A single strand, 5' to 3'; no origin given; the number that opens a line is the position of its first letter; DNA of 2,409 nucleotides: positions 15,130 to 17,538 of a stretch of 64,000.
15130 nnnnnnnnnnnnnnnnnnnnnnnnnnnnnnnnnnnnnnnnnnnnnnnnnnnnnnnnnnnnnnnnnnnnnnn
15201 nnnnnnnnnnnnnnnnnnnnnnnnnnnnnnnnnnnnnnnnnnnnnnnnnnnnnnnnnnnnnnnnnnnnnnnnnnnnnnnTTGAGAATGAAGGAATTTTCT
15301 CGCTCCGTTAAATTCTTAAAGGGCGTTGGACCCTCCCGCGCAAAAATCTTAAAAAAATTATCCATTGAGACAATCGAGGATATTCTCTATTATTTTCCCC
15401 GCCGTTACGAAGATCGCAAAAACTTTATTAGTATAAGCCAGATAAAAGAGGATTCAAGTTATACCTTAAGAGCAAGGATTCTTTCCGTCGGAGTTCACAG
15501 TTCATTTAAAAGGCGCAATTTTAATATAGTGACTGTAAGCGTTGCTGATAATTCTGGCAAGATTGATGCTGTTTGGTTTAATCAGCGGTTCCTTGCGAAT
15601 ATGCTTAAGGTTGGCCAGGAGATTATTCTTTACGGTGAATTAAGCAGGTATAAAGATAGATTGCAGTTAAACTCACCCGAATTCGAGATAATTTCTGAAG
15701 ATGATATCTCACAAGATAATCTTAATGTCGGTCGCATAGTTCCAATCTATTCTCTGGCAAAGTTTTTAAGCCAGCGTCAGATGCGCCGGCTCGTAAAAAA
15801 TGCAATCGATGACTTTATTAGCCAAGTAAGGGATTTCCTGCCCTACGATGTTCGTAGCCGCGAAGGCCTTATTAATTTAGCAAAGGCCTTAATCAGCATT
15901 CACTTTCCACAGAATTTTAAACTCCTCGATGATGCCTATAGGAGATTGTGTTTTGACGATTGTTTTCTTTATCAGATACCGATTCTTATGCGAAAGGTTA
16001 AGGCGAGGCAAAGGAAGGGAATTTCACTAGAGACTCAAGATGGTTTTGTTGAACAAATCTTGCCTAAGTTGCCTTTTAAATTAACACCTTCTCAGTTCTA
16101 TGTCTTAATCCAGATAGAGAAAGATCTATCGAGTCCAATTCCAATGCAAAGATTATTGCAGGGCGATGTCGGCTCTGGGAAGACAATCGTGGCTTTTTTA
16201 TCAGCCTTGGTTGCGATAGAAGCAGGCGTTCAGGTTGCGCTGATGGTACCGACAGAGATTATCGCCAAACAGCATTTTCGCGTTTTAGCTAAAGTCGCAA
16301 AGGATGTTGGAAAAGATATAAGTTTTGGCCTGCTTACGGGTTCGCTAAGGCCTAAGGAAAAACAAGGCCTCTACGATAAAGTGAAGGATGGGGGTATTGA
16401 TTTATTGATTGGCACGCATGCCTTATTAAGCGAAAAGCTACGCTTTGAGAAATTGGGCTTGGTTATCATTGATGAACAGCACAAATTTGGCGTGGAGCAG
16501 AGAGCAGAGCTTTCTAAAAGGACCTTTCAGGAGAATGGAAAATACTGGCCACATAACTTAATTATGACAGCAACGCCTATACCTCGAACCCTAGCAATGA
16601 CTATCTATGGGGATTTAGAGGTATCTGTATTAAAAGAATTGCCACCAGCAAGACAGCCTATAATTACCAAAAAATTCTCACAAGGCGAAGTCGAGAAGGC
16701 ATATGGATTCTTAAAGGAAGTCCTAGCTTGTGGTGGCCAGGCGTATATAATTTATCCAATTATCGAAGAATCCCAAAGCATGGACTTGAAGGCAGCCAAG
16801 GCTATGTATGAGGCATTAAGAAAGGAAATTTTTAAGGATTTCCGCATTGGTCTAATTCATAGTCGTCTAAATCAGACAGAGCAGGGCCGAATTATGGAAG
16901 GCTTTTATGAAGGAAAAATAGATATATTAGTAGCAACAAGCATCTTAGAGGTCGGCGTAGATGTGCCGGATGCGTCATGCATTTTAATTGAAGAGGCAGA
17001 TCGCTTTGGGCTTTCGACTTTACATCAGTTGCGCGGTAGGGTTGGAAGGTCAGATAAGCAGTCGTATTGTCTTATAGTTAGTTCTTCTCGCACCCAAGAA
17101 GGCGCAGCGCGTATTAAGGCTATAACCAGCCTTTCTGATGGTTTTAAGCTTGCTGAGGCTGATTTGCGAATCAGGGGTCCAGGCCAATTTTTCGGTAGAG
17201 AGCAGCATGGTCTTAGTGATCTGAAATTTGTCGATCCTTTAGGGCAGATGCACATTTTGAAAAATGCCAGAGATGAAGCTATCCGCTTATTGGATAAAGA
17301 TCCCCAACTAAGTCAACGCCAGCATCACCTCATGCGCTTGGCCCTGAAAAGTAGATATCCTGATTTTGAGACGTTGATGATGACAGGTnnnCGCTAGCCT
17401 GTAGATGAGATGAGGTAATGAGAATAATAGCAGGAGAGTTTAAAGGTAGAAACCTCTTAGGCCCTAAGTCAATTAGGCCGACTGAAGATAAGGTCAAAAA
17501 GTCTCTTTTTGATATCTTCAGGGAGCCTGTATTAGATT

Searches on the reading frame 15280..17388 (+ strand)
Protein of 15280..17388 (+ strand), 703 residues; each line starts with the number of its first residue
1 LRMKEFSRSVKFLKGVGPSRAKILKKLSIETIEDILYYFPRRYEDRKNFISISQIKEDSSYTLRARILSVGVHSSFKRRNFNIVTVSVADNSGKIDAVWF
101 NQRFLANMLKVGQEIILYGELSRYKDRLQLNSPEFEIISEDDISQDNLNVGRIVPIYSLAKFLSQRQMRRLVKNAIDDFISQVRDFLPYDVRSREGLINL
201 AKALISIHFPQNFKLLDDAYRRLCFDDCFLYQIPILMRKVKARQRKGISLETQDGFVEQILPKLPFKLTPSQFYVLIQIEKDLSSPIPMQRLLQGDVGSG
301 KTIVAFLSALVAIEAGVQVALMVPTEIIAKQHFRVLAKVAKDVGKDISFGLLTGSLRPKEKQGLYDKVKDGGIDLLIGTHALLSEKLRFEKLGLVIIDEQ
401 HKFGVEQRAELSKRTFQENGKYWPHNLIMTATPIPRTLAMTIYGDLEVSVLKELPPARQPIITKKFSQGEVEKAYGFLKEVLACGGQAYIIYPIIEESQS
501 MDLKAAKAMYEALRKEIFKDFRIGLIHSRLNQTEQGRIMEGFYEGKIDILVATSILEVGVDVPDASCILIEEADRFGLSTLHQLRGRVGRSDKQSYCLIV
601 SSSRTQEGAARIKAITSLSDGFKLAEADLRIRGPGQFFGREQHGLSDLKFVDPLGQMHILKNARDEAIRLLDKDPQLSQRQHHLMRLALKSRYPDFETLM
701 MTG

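Call 32: search_protein_families(library=pfam, proteins=[window:15280-17388:+], max_evalue=0.001)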
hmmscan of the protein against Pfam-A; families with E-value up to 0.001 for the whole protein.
window:15280-17388:+ (703 aa): 7 families
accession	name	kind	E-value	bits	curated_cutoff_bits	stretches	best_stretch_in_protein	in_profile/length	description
PF17191.10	RecG_wedge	-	3.8e-39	134.3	23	1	10-176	2-159/162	RecG wedge domain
PF00270.35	DEAD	-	2.4e-22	79.9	26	1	292-438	18-164/167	DEAD/DEAH box helicase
PF00271.37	Helicase_C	-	3.9e-22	79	23.5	1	483-591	13-109/110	Helicase conserved C-terminal domain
PF19833.4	RecG_dom3_C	-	1.3e-12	48.1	26.8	1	619-690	2-74/87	ATP-dependent DNA helicase RecG, domain 3, C-terminal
PF01336.31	tRNA_anti-codon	-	6.8e-09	36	27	1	62-138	2-75/75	OB-fold nucleic acid binding domain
PF04851.21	ResIII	-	7.4e-07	29.7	22.5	1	271-433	7-162/164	Type III restriction enzyme, res subunit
PF22590.2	Cas3-like_C_2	-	1.3e-05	25.9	27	1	504-592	13-105/106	CRISPR-associated nuclease/helicase Cas3, C-terminal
